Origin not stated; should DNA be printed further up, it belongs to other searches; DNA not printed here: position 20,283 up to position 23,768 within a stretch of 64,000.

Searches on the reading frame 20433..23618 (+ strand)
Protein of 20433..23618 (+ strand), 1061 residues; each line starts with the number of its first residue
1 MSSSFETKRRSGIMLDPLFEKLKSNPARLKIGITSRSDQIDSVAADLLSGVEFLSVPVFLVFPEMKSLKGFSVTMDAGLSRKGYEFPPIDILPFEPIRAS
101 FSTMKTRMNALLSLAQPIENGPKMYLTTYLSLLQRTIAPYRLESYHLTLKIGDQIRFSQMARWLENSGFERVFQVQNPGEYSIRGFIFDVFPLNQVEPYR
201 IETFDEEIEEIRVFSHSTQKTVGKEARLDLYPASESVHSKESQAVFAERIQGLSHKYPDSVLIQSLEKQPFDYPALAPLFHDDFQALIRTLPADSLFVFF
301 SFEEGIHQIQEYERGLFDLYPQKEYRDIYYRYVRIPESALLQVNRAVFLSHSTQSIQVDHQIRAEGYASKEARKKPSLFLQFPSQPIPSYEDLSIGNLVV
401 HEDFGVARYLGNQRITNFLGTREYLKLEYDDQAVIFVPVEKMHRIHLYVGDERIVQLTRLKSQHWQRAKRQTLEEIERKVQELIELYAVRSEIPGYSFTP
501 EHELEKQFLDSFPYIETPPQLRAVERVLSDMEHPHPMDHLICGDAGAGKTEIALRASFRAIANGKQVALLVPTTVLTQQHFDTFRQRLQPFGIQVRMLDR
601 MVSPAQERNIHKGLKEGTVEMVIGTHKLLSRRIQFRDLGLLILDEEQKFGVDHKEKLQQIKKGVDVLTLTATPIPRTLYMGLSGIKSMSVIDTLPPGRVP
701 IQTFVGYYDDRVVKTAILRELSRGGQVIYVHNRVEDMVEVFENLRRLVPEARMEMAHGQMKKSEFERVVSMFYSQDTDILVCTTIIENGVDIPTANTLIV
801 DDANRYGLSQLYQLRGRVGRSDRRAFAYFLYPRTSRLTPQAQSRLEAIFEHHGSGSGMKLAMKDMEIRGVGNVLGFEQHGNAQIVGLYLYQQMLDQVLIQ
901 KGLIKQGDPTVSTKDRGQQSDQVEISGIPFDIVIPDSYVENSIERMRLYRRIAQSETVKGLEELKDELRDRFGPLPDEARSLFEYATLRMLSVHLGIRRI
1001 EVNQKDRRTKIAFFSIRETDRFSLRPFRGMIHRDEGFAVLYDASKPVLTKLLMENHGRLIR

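Call 9: search_protein_families(library=pfam, proteins=[window:20433-23618:+], max_evalue=0.001)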
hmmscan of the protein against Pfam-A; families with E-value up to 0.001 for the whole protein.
window:20433-23618:+ (1061 aa): 7 families
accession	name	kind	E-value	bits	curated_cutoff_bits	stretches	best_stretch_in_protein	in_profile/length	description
PF00270.35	DEAD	-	2.6e-25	89.5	26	1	517-677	1-163/167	DEAD/DEAH box helicase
PF03461.20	TRCF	-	1.4e-23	83.5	25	1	929-1008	2-81/95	TRCF domain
PF00271.37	Helicase_C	-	1.8e-20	73.7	23.5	1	717-821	5-109/110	Helicase conserved C-terminal domain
PF17757.6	UvrB_inter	-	9.1e-20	71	22.9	1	147-235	1-90/91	UvrB interaction domain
PF02559.22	CarD_TRCF_RID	-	1.2e-12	48.1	23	1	393-449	1-57/57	CarD-like/TRCF RID domain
PF04851.21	ResIII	-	2.8e-08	34.3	22.5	1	518-673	6-162/164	Type III restriction enzyme, res subunit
PF22590.2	Cas3-like_C_2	-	5.4e-07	30.3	27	1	724-822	2-105/106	CRISPR-associated nuclease/helicase Cas3, C-terminal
